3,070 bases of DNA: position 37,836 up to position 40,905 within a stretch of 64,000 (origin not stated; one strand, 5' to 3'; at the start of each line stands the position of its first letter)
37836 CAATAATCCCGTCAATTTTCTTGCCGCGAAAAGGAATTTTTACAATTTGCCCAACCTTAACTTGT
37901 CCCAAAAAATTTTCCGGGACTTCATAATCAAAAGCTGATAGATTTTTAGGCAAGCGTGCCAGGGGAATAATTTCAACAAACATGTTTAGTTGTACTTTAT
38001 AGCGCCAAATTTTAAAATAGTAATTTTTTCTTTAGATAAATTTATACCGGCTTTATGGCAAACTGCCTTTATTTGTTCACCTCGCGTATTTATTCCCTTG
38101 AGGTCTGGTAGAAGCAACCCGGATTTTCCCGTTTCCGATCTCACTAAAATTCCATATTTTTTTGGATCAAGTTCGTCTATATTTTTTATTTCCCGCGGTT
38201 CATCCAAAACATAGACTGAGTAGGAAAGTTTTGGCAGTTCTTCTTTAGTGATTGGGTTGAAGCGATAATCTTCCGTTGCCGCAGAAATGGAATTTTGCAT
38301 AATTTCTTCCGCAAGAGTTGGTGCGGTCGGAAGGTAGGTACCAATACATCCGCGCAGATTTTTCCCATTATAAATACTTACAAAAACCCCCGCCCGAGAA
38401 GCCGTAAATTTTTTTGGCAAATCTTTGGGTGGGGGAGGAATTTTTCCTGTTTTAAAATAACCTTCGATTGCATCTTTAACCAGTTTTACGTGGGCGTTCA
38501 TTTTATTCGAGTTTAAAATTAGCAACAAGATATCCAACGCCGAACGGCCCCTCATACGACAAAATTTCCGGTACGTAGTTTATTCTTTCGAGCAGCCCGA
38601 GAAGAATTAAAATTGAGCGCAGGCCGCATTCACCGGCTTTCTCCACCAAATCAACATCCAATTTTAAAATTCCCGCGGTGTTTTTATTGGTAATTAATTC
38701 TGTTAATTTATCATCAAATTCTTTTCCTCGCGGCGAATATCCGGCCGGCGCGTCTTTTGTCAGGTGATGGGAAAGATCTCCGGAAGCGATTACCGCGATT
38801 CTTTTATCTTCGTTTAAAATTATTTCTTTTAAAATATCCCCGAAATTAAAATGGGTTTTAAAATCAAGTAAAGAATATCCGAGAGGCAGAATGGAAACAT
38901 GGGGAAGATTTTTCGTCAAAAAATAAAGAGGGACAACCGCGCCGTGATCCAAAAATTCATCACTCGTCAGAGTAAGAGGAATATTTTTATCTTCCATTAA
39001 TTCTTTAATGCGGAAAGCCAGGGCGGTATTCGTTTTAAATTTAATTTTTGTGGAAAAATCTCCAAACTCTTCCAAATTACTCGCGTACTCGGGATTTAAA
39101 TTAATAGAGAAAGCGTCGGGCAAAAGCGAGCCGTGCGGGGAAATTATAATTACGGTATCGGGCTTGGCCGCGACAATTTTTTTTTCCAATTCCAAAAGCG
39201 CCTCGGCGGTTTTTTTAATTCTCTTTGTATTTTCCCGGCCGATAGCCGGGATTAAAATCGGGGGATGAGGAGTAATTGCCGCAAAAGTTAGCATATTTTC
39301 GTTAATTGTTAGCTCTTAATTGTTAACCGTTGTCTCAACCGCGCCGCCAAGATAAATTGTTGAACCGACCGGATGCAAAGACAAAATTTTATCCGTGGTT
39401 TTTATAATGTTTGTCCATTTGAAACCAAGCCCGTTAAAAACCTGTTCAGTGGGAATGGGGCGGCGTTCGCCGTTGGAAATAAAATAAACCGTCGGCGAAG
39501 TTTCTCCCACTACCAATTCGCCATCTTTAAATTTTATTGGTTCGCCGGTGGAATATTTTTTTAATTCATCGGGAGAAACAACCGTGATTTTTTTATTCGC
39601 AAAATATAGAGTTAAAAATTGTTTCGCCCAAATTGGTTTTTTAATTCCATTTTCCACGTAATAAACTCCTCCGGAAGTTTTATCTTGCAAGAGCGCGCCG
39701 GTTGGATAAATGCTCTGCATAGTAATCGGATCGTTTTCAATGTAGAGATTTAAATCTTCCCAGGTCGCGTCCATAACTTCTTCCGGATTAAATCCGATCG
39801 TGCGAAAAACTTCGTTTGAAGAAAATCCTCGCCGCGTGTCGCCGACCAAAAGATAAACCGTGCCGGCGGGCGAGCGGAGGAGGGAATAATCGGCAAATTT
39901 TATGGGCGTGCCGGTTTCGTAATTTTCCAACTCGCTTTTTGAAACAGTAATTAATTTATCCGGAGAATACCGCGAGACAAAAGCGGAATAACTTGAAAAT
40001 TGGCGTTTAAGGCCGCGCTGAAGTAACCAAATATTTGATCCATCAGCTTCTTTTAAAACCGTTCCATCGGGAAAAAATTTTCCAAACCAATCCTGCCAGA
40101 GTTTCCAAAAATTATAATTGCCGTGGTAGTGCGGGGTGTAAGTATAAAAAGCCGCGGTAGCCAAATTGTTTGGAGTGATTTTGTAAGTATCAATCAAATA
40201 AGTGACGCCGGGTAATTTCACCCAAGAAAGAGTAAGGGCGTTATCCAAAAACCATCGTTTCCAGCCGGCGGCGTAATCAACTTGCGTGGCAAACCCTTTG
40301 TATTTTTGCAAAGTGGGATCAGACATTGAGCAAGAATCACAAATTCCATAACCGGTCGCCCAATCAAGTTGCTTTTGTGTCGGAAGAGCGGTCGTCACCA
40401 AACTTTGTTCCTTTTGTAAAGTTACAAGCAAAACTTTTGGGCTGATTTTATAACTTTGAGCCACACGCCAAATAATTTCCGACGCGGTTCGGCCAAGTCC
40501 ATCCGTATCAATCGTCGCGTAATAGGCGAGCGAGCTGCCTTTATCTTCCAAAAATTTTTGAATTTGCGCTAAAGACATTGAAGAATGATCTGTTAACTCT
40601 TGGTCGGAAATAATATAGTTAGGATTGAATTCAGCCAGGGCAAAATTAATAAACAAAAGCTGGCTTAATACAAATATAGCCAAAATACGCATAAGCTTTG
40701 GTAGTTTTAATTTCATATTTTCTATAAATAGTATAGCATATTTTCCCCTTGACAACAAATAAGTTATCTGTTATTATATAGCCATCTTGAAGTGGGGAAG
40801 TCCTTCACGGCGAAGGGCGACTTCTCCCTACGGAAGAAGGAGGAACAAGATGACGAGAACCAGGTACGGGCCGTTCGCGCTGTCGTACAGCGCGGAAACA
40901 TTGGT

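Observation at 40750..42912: GC-rich island encoding a secreted RTX-like Ca-binding protein bracketed by approximately 130-bp direct repeats, plus small membrane and Cys proteins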

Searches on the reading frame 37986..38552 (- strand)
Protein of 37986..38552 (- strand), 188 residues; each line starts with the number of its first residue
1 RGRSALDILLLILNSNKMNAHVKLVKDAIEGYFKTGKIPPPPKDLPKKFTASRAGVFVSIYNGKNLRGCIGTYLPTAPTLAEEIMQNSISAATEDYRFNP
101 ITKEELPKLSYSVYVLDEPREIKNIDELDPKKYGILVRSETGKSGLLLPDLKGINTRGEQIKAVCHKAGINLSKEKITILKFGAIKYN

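Call 79: search_protein_families(library=ncbifam, proteins=[window:37986-38552:-], max_evalue=0.01)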
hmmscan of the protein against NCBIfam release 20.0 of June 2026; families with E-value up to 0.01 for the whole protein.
window:37986-38552:- (188 aa): 3 families
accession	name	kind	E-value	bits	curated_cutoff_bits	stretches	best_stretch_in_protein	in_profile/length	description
TIGR04335.1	AmmeMemoSam_A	hypoth_equivalog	5.9e-36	123.4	99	1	21-186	3-174/175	AmmeMemoRadiSam system protein A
NF002000.0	PRK00801.1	equivalog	7.1e-27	93.8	273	1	13-171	4-166/201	hypothetical protein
TIGR00296.1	TIGR00296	hypoth_equivalog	9.9e-23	80.9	91.05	1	16-182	7-183/200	TIGR00296 family protein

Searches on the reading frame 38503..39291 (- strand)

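Call 79: search_protein_families(library=ncbifam, proteins=[window:38503-39291:-], max_evalue=0.01)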
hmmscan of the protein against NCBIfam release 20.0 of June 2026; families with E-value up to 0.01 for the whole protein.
window:38503-39291:- (262 aa): 11 families
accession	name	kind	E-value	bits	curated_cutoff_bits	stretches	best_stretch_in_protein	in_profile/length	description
NF009901.0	PRK13364.1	subfamily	1.2e-13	50.8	290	1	20-225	25-239/279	class III extradiol dioxygenase family protein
TIGR02298.1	HpaD_Fe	equivalog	5.9e-12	45.6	315.95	1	4-241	9-261/284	3,4-dihydroxyphenylacetate 2,3-dioxygenase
TIGR04336.1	AmmeMemoSam_B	hypoth_equivalog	3.4e-10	39.6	26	1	114-246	125-249/270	AmmeMemoRadiSam system protein B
NF009910.0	PRK13370.1-4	equivalog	8e-07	28.5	291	1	26-176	25-180/312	3-carboxyethylcatechol 2,3-dioxygenase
NF009908.0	PRK13370.1-2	equivalog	3.9e-06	26.5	467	1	35-176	34-180/314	3-carboxyethylcatechol 2,3-dioxygenase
NF009903.0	PRK13366.1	subfamily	4.5e-06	26.1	317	1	59-231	69-246/284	class III extradiol dioxygenase subunit beta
NF009904.0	PRK13367.1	equivalog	6.4e-06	25.4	412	1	60-205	70-220/426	gallate dioxygenase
NF009902.0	PRK13365.1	subfamily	9.1e-06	24.9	299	1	84-228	93-243/298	class III extradiol dioxygenase family protein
NF001987.0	PRK00782.1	equivalog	0.00051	19.4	295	1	116-232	121-229/267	MEMO1 family protein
NF009909.0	PRK13370.1-3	subfamily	0.00091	18.7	286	1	26-176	24-178/286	3-carboxyethylcatechol 2,3-dioxygenase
NF009907.0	PRK13370.1-1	equivalog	0.0045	16.1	549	1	36-176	35-180/314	3-carboxyethylcatechol 2,3-dioxygenase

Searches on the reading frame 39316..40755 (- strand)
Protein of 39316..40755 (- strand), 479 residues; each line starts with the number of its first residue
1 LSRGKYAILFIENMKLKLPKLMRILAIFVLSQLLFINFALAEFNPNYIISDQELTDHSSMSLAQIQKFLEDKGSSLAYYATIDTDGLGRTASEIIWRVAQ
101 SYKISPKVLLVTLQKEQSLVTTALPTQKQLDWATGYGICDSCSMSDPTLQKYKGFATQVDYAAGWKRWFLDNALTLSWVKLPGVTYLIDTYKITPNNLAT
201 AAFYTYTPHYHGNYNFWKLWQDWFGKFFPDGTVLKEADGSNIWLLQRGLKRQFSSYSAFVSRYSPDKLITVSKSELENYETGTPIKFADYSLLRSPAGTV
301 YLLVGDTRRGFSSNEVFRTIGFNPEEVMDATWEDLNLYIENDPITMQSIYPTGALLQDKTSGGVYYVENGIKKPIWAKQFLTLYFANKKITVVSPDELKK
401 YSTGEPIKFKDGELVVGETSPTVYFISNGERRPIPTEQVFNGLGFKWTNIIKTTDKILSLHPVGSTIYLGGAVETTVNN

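Call 10: search_protein_families(library=pfam, proteins=[window:39316-40755:-], max_evalue=1)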
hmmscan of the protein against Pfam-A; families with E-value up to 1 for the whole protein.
window:39316-40755:- (479 aa): 1 family
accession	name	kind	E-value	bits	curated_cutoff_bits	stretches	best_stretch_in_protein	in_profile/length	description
PF15057.12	DUF4537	-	0.16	12.4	27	1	420-476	24-81/120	Domain of unknown function (DUF4537)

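Call 79: search_protein_families(library=ncbifam, proteins=[window:39316-40755:-], max_evalue=0.01)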
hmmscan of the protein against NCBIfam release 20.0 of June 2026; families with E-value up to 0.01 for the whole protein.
window:39316-40755:- (479 aa): 0 families
